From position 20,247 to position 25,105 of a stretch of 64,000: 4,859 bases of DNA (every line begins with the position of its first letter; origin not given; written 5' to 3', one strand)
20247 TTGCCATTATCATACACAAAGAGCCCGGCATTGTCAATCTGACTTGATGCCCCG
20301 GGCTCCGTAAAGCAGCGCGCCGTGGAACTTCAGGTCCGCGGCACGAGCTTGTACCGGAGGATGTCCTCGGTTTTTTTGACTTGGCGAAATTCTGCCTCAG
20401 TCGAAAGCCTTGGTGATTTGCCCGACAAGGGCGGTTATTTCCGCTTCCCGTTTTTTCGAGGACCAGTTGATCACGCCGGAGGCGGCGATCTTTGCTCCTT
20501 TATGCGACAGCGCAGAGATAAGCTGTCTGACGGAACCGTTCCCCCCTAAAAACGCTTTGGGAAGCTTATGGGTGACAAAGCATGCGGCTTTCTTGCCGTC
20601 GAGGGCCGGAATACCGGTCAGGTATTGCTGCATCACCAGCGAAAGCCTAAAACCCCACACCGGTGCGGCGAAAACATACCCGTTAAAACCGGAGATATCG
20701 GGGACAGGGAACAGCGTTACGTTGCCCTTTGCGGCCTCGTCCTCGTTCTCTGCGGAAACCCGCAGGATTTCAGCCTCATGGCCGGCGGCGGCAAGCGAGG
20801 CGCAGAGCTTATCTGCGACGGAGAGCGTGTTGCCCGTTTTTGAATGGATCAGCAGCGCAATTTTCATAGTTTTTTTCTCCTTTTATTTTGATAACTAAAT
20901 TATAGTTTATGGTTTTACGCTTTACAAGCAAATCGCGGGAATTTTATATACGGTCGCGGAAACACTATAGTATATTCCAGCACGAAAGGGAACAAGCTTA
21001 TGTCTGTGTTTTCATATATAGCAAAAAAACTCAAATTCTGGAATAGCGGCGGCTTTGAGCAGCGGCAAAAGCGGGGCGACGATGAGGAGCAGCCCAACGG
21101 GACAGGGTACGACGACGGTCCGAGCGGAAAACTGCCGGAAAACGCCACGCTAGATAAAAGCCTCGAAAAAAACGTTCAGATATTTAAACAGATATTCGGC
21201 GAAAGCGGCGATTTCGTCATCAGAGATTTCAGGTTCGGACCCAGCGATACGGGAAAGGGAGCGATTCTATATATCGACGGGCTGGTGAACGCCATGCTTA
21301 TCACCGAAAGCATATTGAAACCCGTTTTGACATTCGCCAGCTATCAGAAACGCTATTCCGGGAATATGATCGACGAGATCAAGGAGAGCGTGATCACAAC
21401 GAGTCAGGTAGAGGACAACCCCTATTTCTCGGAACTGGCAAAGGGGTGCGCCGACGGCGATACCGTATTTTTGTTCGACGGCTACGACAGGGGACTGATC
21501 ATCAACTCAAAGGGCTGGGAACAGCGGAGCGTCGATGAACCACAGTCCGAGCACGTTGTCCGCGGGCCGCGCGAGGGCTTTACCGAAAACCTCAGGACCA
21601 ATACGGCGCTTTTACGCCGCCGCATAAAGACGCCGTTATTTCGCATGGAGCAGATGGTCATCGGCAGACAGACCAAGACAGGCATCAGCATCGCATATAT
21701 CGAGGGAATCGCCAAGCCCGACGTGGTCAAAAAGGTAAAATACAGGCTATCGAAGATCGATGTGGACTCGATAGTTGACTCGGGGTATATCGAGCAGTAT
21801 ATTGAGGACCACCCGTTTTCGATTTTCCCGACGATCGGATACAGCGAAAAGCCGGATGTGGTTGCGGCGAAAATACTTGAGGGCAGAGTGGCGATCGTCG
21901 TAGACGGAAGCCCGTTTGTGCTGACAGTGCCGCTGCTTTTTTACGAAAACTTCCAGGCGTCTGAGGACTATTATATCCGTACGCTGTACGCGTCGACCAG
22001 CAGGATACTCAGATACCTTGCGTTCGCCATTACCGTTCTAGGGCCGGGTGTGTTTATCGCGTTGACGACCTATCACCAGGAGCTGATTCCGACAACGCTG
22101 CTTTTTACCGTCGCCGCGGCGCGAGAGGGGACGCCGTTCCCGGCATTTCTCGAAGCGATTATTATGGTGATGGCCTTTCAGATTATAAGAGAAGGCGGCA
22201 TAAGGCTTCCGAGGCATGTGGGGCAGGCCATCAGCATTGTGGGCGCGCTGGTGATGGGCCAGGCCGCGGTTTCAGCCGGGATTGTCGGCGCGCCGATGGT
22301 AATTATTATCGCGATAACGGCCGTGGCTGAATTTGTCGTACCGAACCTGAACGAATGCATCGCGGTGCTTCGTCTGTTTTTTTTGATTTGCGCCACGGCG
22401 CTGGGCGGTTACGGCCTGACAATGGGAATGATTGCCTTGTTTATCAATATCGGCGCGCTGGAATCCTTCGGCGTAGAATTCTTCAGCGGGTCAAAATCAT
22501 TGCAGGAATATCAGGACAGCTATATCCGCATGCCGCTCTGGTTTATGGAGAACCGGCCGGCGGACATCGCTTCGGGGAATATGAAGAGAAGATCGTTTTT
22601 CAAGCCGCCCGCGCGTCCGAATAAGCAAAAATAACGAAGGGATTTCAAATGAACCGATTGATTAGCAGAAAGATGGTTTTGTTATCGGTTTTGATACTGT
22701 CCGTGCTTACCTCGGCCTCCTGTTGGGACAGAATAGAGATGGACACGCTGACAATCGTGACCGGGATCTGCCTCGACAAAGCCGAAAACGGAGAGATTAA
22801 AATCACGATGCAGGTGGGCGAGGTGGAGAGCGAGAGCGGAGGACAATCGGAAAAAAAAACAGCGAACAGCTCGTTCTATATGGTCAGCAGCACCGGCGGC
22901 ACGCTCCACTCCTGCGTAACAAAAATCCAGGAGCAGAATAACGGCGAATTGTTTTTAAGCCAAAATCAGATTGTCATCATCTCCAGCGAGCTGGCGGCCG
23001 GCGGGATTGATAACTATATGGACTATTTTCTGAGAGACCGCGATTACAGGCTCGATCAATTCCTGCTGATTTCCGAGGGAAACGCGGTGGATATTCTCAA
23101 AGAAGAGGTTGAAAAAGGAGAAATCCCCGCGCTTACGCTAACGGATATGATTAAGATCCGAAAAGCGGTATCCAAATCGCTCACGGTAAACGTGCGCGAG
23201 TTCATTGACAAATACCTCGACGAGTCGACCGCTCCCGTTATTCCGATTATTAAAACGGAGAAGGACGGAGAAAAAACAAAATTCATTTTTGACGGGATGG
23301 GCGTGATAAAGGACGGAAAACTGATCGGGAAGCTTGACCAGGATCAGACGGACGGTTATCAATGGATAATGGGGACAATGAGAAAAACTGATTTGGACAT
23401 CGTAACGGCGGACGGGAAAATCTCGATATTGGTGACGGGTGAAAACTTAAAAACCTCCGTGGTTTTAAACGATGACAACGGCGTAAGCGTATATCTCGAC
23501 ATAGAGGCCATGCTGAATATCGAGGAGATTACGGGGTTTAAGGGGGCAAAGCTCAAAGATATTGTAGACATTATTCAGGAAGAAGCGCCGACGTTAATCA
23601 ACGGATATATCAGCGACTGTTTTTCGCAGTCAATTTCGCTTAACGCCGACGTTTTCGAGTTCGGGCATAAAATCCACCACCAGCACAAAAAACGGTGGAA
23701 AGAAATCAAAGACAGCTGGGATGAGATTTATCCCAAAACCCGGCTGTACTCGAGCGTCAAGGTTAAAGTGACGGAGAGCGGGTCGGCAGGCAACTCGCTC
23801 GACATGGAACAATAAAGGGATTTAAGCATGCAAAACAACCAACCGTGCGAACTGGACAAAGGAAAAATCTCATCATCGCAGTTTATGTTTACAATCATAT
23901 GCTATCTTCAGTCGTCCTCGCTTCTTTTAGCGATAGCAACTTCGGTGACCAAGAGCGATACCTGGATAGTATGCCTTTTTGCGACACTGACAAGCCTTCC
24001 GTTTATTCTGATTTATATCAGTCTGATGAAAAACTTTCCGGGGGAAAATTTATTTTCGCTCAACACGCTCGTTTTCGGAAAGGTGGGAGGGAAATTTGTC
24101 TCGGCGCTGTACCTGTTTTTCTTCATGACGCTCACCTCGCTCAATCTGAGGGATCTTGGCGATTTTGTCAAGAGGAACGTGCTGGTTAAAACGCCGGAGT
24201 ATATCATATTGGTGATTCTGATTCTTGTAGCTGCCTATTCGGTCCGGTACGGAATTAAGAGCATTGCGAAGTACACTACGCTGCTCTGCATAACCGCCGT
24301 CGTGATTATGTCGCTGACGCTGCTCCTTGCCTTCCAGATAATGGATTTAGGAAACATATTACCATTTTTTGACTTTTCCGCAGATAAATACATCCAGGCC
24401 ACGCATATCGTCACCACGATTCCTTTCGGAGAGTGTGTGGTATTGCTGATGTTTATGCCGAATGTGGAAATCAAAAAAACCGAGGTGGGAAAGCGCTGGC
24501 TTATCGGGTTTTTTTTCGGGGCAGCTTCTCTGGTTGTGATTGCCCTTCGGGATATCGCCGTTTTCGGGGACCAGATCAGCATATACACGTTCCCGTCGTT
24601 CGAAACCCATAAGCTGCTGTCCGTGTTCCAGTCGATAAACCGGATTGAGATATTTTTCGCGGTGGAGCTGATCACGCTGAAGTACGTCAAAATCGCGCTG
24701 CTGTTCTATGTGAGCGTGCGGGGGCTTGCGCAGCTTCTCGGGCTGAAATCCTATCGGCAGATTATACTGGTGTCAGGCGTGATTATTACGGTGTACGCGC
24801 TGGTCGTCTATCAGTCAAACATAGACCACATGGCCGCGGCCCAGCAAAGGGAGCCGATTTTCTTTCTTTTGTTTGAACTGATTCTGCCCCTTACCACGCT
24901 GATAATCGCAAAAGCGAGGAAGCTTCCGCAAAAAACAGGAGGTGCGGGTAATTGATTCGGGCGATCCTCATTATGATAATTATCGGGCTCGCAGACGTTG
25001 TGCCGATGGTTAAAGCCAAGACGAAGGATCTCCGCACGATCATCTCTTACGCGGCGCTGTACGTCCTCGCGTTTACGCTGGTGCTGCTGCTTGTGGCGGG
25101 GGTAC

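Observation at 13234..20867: GH-like protein, glycyl-radical enzyme, activase and LacY-like MFS in one operon next to a flavodoxin: candidate undescribed radical glycoside-catabolic system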

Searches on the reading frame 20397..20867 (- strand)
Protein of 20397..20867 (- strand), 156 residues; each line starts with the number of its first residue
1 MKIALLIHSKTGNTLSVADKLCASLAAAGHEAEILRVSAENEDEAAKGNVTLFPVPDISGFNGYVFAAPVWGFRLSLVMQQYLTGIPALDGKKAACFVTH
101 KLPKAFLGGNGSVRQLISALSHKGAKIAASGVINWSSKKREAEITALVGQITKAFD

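Call 4: search_protein_families(library=pfam, proteins=[window:20397-20867:-], max_evalue=0.01)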
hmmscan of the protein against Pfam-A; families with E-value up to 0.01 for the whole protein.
window:20397-20867:- (156 aa): 3 families
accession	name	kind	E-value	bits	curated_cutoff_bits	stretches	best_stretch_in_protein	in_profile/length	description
PF00258.30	Flavodoxin_1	-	0.00027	21.5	25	1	8-138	4-132/143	Flavodoxin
PF20706.3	GT4-conflict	-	0.0024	17.3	26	1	10-63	10-65/385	Family 4 Glycosyltransferase in conflict systems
PF02525.22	Flavodoxin_2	-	0.0047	17.1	27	0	5-83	5-100/198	Flavodoxin-like fold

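Call 5: search_protein_families(library=ncbifam, proteins=[window:20397-20867:-], max_evalue=0.01)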
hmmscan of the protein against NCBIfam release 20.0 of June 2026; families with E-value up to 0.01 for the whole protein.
window:20397-20867:- (156 aa): 3 families
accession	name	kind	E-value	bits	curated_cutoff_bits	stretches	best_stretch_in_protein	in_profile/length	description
TIGR01753.1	flav_short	equivalog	0.0003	21.3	123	1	5-46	3-44/140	flavodoxin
NF038196.1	ferrodoxin_EFR1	subfamily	0.0046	17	75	1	8-129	4-104/242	EFR1 family ferrodoxin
NF006747.0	PRK09271.1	equivalog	0.0081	15.9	104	0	1-44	1-44/160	flavodoxin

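Call 74: search_solved_structures(query=window:20397-20867:-, max_evalue=1)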
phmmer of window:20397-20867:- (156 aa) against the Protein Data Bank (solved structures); distinct sequences matched with E-value up to 1: 4.
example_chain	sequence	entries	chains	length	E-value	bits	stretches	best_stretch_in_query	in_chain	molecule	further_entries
3f6r_A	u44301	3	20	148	0.00021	24.4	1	2-74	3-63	Flavodoxin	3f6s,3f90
3kap_A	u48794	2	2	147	0.00027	24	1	2-49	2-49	Flavodoxin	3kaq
2fz5_A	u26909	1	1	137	0.0066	19.5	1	5-58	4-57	Flavodoxin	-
1c7e_A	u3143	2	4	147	0.92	12.6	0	5-129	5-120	FLAVODOXIN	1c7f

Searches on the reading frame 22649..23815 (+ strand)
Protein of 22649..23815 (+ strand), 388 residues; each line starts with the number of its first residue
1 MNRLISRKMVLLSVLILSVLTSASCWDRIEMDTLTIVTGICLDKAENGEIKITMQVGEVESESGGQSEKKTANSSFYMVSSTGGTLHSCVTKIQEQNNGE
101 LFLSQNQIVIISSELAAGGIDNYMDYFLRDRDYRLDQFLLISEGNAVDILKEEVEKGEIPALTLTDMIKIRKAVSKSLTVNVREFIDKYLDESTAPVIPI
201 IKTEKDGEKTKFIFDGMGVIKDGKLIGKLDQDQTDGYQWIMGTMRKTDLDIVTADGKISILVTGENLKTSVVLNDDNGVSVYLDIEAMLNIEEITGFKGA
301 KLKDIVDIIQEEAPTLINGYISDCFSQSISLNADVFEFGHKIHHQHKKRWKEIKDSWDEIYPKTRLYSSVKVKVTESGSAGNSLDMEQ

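Call 35: search_protein_families(library=pfam, proteins=[window:22649-23815:+], max_evalue=0.00001)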
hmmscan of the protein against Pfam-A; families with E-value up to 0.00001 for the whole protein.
window:22649-23815:+ (388 aa): 2 families
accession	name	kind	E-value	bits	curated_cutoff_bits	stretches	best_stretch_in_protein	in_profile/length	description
PF25198.1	Spore_GerAC_N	-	2.7e-42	145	27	1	27-202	1-175/176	Spore germination protein N-terminal domain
PF05504.16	Spore_GerAC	-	1.4e-26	94.1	23.6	1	215-378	1-167/167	Spore germination B3/ GerAC like, C-terminal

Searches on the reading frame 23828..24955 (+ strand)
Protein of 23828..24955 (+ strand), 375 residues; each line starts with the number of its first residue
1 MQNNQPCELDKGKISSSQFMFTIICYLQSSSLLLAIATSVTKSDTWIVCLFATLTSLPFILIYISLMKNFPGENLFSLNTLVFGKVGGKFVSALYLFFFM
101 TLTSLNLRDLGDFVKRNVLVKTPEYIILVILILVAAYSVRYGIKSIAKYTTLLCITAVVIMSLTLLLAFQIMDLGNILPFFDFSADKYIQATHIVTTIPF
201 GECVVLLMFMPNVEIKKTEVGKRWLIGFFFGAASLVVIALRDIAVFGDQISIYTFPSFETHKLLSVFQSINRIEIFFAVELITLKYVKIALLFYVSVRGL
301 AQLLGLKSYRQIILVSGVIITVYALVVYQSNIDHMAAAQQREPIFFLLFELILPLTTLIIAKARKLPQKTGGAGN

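Call 35: search_protein_families(library=pfam, proteins=[window:23828-24955:+], max_evalue=0.00001)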
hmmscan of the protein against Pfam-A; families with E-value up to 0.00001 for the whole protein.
window:23828-24955:+ (375 aa): 1 family
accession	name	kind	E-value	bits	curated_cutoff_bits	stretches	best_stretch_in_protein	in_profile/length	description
PF03845.19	Spore_permease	-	3.1e-42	145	23.4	1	13-324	1-313/321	Spore germination protein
